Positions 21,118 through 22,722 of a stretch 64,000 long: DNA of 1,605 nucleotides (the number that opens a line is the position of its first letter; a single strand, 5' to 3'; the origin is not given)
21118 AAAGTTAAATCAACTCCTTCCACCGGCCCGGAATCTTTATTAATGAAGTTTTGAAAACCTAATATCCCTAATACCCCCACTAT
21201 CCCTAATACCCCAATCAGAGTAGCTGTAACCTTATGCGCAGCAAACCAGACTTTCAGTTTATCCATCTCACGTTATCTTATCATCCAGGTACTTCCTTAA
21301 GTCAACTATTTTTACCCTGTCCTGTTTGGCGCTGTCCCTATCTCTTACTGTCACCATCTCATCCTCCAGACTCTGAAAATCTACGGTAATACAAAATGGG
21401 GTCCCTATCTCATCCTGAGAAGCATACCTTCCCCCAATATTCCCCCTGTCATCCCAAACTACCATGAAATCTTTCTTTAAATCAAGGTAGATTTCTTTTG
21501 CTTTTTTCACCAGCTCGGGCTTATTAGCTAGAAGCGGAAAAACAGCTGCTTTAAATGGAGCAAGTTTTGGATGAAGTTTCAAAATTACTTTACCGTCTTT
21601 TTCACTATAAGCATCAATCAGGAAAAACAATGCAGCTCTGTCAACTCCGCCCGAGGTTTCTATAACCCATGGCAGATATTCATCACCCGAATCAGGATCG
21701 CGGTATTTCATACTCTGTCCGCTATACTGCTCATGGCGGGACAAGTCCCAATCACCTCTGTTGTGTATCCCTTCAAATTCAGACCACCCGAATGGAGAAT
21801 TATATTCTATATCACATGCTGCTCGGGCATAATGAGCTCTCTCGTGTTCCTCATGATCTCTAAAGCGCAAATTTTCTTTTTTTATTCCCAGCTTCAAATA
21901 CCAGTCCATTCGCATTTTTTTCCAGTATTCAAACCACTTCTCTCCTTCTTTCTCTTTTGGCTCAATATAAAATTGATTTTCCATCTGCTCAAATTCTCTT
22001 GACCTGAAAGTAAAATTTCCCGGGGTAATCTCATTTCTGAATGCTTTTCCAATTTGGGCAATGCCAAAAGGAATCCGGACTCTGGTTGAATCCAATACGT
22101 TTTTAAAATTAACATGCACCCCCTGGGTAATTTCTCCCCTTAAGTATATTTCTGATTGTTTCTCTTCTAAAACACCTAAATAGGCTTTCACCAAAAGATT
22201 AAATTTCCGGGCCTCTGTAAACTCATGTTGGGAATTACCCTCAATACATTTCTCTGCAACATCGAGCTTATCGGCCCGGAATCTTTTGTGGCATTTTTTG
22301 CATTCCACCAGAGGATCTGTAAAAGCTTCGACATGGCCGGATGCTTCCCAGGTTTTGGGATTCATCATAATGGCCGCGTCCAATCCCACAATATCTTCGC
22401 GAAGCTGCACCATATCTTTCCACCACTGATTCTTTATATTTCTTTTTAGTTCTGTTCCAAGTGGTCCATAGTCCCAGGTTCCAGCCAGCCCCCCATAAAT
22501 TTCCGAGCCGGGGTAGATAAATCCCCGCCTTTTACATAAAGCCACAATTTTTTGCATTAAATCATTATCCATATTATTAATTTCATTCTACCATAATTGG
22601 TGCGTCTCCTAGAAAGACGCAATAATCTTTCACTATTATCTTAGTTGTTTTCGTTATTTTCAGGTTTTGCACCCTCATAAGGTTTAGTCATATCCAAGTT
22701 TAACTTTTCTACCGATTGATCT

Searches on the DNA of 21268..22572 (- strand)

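Call 18: search_rna_families(sources=[L057, L063, L068, L075, L040, L001, L002, L004], threshold=evalue, max_evalue=0.01, show_alignments=4)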
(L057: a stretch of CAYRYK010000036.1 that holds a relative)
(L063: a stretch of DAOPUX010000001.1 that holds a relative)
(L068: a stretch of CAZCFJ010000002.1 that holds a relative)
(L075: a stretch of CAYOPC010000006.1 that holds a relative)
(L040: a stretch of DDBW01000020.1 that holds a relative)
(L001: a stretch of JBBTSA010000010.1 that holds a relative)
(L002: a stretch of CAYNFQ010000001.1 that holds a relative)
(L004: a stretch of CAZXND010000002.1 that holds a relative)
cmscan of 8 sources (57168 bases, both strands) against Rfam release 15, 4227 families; matches with E-value up to 0.01: 5.
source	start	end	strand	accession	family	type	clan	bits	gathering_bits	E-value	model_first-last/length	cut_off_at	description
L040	1104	1315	-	RF00230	T-box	Cis-reg; leader;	-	69.6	93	4.5e-13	1-219/219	no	T-box leader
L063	2794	2960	+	RF00230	T-box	Cis-reg; leader;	-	49.8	93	5.9e-08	1-219/219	no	T-box leader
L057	1516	1686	+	RF00230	T-box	Cis-reg; leader;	-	49.4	93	7.3e-08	1-219/219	no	T-box leader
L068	2788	2958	+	RF00230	T-box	Cis-reg; leader;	-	46.1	93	5.2e-07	1-219/219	no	T-box leader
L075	2842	2959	+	RF00230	T-box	Cis-reg; leader;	-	44.6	93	1.3e-06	1-219/219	no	T-box leader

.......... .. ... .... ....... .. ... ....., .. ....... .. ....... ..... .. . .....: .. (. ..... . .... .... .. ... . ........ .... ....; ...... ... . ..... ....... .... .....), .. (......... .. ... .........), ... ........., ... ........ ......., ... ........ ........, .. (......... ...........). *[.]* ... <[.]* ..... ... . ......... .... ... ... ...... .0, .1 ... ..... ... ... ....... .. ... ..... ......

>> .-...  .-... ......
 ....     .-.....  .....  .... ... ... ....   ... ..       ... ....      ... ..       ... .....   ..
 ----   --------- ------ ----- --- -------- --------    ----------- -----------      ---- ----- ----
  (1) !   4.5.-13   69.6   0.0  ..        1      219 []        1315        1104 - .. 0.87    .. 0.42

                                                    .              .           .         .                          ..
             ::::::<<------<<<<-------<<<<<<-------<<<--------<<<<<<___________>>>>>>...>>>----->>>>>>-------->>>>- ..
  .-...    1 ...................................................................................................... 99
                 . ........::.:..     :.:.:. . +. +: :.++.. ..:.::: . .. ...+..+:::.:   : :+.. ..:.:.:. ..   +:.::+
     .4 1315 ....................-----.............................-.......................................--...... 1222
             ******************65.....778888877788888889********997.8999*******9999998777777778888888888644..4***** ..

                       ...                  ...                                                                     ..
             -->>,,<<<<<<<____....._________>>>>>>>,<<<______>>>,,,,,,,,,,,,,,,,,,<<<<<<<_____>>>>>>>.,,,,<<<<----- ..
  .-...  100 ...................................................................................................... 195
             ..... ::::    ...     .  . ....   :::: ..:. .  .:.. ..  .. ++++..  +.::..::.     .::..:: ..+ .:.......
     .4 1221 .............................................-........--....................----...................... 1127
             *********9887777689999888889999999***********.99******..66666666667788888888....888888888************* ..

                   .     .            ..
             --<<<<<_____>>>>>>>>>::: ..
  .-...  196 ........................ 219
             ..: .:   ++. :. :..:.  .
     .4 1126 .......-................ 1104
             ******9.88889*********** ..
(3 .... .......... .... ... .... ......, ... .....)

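Call 34: build_rna_model(alignment_id=A2, structure=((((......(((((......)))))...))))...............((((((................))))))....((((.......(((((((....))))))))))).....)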
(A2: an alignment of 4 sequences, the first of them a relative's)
Model R1 built from alignment A2 (4 sequences, 118 columns); structure: as given.
model positions 117; base pairs 26; branch points 2; effective number of sequences 1.14; information 0.589 bits per position. Calibrated on 0.2 Mb of random sequence (short: E-values are rough).
structure used (alignment columns):
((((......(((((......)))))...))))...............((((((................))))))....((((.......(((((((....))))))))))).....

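Call 35: search_with_rna_model(model_id=R1, source=window, max_evalue=1, show_alignments=3)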
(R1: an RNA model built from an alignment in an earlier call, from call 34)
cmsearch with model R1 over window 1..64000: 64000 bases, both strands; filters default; matches with E-value up to 1: 2.
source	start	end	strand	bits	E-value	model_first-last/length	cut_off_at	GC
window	23168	23283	-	40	3.4e-06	1-117/117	no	0.43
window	23003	23133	-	28.5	0.00076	1-117/117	no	0.39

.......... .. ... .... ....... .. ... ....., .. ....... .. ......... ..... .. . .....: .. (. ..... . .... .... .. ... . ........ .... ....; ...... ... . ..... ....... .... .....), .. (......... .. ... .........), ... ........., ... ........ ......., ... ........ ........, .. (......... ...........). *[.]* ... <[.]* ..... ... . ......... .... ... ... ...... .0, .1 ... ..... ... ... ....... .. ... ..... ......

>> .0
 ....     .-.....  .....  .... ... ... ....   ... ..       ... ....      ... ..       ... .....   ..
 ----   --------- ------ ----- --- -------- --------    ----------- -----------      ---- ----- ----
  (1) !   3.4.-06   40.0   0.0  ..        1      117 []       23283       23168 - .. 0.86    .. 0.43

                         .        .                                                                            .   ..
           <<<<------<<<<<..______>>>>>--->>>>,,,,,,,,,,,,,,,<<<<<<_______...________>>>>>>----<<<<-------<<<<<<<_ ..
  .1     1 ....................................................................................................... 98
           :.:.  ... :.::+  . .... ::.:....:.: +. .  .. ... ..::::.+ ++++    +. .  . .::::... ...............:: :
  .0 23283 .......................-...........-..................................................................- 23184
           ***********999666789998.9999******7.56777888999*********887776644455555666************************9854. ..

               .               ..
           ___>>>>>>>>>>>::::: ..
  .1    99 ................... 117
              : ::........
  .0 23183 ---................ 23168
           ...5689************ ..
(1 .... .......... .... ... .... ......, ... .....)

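Call 36: search_with_rna_model(model_id=R1, sources=[L001, L002, L003, L004, L005, L006, L007, L008, L009, L010, L011, L012, L013, L014, L015, L016, L017, L018, L019, L020, L021, L022, L023, L024, L025, L026, L027, L028, L029, L030, L031, L032, L033, L034, L035, L036, L037, L038, L039, L040, L041, L042, L043, L044, L045, L046, L047, L048, L049, L050, L051, L052, L053, L054, L055, L056, L057, L058, L059, L060, L061, L062, L063, L064, L065, L066, L067, L068, L069, L070, L071, L072, L073, L074, L075, L076, L077, L078, L079, L080], max_evalue=1)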
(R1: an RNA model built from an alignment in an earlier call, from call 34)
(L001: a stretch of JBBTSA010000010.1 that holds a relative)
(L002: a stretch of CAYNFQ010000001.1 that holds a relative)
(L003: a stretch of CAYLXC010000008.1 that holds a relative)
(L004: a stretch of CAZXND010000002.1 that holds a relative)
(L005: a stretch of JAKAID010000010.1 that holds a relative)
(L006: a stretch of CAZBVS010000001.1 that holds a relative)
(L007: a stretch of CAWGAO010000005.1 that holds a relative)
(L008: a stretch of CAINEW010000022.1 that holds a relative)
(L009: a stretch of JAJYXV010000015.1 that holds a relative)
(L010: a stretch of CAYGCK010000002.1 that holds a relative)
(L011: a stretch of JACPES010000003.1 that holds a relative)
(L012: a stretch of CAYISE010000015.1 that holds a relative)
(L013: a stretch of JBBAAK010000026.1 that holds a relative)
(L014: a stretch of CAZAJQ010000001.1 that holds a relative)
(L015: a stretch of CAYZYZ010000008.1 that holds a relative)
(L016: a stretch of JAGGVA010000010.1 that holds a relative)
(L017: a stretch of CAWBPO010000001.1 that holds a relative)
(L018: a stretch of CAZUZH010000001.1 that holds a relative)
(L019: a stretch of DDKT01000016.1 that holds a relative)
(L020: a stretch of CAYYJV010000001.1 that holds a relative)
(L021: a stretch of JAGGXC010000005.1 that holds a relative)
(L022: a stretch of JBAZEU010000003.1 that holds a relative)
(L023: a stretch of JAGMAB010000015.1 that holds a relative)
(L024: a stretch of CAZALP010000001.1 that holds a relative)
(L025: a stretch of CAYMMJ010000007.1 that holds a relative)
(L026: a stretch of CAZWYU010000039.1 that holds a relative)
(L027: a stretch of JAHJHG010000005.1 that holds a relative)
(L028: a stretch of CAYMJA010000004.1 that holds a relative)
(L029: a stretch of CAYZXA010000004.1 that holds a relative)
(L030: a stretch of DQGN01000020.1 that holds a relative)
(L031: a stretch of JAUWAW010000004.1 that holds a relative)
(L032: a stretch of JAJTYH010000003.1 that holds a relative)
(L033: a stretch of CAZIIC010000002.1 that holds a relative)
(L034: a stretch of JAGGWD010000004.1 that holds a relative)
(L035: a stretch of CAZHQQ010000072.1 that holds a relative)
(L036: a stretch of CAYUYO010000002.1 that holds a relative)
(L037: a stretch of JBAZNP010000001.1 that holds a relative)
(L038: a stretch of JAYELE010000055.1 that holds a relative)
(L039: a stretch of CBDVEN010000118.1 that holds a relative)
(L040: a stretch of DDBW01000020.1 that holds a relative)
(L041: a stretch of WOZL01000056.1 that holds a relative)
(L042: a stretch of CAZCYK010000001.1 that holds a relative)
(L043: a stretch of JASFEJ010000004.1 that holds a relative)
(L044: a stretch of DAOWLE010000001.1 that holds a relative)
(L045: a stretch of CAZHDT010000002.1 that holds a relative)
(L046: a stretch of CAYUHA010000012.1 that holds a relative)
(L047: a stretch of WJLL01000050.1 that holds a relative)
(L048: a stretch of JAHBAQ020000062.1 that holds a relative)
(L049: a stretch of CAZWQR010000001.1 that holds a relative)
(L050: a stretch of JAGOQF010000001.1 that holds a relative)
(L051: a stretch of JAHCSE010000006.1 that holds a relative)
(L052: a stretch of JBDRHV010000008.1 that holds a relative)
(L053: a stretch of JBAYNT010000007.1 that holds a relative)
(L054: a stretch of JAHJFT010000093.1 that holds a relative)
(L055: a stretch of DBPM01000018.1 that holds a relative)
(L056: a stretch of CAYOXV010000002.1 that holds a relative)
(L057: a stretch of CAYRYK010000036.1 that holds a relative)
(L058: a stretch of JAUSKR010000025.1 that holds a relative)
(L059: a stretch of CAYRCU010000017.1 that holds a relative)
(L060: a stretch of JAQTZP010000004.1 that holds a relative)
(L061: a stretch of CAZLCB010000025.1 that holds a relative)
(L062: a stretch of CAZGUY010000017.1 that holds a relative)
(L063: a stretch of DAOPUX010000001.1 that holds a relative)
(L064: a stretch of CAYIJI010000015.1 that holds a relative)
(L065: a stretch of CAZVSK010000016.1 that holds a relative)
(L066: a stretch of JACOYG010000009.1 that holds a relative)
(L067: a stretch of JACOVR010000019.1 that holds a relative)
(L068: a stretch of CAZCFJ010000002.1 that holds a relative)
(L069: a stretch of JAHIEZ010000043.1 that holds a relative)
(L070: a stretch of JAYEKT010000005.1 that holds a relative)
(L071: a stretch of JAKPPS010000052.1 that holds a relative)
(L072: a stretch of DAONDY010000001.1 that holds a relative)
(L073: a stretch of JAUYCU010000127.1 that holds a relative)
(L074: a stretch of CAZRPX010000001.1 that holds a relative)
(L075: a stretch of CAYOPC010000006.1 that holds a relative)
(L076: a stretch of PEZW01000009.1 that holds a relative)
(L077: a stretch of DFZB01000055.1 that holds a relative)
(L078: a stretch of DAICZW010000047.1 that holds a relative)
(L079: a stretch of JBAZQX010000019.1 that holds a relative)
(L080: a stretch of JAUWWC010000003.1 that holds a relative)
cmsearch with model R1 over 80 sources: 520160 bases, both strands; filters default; matches with E-value up to 1: 8.
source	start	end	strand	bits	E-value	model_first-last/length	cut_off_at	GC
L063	2848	2962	+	130.8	1e-23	1-117/117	no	0.37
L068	2845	2960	+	129.7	1.7e-23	1-117/117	no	0.41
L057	1573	1688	+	129.5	1.8e-23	1-117/117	no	0.42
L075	2846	2961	+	122.7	4.4e-22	1-117/117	no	0.36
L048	2849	2958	+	94.3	2.6e-16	1-117/117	no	0.39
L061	2683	2792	+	88.6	3.8e-15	1-117/117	no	0.41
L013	4003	4092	-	20.7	0.23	1-117/117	no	0.28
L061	454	562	+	17.8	0.92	1-117/117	no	0.3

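Call 38: search_with_rna_model(model_id=R1, sources=[window, L048, L057, L061, L063, L068, L075], max_evalue=0.01, make_alignment=true)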
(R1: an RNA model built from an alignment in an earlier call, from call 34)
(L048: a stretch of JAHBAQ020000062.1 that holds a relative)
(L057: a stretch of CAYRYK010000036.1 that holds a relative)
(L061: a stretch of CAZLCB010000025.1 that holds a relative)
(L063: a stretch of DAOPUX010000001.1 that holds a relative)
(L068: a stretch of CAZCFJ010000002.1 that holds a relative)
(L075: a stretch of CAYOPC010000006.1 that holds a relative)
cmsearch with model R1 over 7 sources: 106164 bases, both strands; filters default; matches with E-value up to 0.01: 8.
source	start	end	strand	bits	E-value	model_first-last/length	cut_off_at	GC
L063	2848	2962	+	130.8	2.1e-24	1-117/117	no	0.37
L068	2845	2960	+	129.7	3.5e-24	1-117/117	no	0.41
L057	1573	1688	+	129.5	3.8e-24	1-117/117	no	0.42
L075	2846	2961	+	122.7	8.9e-23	1-117/117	no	0.36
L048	2849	2958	+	94.3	5.3e-17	1-117/117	no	0.39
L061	2683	2792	+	88.6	7.8e-16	1-117/117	no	0.41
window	23168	23283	-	40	5.6e-06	1-117/117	no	0.43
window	23003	23133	-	28.5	0.0013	1-117/117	no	0.39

Alignment A3: 8 matches aligned to the model, 138 columns, each read 5' to 3' on its own strand. Consensus structure (alignment columns), stored with it:
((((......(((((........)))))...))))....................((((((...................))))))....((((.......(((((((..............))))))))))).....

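Call 73: search_with_rna_model(model_id=R1, sources=[L205, L206, L207, L208, L209, L210, L211, L212, L203], max_evalue=0.1, show_alignments=2)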
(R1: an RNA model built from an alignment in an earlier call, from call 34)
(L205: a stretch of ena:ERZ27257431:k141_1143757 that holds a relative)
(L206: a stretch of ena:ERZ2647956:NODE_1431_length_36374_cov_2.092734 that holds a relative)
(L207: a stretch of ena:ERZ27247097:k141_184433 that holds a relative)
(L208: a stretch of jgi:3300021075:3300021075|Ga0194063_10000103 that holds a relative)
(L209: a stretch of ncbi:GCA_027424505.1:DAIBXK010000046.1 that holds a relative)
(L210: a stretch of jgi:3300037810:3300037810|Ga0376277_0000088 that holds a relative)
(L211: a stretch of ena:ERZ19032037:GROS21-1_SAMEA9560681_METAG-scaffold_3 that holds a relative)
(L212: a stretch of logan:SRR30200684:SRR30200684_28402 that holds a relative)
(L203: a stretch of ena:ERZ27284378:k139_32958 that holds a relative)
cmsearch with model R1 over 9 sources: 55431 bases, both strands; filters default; matches with E-value up to 0.1: 2.
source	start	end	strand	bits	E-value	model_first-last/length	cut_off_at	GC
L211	1367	1477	+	44.8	3.1e-07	1-117/117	no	0.43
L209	1386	1473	+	20.6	0.026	1-117/117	no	0.45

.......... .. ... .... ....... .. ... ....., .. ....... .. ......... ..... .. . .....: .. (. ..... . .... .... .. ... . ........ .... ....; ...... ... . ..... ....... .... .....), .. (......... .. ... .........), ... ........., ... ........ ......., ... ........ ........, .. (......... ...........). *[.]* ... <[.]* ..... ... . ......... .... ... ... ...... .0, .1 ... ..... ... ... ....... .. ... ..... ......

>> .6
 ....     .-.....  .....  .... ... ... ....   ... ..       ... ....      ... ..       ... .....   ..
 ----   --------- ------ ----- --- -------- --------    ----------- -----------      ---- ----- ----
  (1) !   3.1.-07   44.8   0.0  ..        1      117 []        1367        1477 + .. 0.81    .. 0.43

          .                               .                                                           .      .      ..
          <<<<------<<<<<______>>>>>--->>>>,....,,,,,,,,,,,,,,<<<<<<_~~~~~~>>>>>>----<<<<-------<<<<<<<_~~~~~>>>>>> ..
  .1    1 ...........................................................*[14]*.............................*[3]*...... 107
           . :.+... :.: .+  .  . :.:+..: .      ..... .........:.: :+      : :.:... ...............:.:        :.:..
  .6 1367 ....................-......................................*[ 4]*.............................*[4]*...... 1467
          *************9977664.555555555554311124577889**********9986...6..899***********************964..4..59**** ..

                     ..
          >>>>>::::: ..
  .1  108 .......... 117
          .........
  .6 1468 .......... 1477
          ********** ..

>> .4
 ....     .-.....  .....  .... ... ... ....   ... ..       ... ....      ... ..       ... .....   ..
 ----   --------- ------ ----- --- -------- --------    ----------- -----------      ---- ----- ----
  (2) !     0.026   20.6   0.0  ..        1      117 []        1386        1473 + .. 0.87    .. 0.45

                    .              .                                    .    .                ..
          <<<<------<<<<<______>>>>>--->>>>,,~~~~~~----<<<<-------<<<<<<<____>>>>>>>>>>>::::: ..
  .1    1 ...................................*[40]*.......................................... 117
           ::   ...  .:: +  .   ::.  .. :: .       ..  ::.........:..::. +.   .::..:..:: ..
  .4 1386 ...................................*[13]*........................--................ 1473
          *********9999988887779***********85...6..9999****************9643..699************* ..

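Call 76: search_with_rna_model(model_id=R1, sources=[window, L048, L057, L061, L063, L068, L075, L209, L211], max_evalue=0.5, make_alignment=true)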
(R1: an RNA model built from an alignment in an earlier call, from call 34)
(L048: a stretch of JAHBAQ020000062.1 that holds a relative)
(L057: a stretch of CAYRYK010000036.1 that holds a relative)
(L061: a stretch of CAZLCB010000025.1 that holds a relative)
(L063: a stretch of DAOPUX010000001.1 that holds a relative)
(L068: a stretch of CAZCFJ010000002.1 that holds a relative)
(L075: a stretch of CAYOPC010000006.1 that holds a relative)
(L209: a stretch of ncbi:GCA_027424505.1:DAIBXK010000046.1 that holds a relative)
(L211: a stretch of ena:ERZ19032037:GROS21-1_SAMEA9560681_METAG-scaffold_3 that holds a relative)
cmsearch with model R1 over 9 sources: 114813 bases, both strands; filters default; matches with E-value up to 0.5: 11.
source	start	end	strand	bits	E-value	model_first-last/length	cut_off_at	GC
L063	2848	2962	+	130.8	2.2e-24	1-117/117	no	0.37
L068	2845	2960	+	129.7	3.8e-24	1-117/117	no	0.41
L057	1573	1688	+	129.5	4.1e-24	1-117/117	no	0.42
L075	2846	2961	+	122.7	9.7e-23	1-117/117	no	0.36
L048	2849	2958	+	94.3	5.7e-17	1-117/117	no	0.39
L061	2683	2792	+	88.6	8.4e-16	1-117/117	no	0.41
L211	1367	1477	+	44.8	6.5e-07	1-117/117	no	0.43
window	23168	23283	-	40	6.1e-06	1-117/117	no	0.43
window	23003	23133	-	28.5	0.0014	1-117/117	no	0.39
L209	1386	1473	+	20.6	0.055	1-117/117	no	0.45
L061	454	562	+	17.8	0.2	1-117/117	no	0.3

Alignment A5: 11 matches aligned to the model, 169 columns, each read 5' to 3' on its own strand. Consensus structure (alignment columns), stored with it:
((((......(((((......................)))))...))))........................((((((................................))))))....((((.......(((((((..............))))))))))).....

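Call 77: search_with_rna_model(model_id=R1, sources=[window, L048, L057, L061, L063, L068, L075, L209, L211], max_evalue=0.1, make_alignment=true)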
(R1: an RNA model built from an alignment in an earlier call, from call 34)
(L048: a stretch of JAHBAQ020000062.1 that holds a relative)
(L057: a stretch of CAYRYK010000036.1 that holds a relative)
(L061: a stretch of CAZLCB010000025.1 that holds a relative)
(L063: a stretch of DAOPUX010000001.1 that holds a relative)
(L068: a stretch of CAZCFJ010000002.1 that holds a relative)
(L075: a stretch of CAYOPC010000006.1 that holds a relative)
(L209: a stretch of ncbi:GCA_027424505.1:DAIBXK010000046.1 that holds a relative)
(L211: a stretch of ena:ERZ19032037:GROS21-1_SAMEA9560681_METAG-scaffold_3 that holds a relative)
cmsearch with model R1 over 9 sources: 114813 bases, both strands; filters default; matches with E-value up to 0.1: 10.
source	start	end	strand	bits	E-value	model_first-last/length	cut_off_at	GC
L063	2848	2962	+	130.8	2.2e-24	1-117/117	no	0.37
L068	2845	2960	+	129.7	3.8e-24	1-117/117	no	0.41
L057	1573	1688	+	129.5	4.1e-24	1-117/117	no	0.42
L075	2846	2961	+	122.7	9.7e-23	1-117/117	no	0.36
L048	2849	2958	+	94.3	5.7e-17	1-117/117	no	0.39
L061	2683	2792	+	88.6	8.4e-16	1-117/117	no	0.41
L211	1367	1477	+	44.8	6.5e-07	1-117/117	no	0.43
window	23168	23283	-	40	6.1e-06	1-117/117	no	0.43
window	23003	23133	-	28.5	0.0014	1-117/117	no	0.39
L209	1386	1473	+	20.6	0.055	1-117/117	no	0.45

Alignment A6: 10 matches aligned to the model, 155 columns, each read 5' to 3' on its own strand. Consensus structure (alignment columns), stored with it:
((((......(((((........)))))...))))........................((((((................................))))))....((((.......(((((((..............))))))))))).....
